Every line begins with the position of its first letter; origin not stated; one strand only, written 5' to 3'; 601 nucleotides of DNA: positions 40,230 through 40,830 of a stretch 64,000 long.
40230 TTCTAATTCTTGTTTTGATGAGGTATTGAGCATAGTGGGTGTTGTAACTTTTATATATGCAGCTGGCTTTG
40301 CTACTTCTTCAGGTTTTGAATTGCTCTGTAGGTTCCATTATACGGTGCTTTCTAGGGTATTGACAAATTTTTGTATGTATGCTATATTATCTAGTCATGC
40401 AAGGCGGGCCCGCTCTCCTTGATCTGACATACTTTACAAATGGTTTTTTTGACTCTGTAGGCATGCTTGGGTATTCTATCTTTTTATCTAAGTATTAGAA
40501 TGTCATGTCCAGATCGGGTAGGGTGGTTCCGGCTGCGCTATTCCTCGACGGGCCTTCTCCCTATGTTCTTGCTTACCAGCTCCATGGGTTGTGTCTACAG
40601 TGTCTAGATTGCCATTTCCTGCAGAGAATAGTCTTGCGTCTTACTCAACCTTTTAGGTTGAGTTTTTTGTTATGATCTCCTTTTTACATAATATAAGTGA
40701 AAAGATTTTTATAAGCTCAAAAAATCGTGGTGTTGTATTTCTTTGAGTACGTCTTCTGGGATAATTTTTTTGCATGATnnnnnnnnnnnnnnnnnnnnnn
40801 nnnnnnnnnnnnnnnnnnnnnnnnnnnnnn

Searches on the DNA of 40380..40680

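Call 67: search_rna_families(source=window, start=40380, end=40680, threshold=evalue, max_evalue=1)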
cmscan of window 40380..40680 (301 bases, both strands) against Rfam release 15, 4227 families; matches with E-value up to 1: 1.
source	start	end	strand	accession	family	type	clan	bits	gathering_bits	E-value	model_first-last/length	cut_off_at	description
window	40589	40673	-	RF00516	ylbH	Cis-reg; leader;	-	16.5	50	0.24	1-122/122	no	ylbH leader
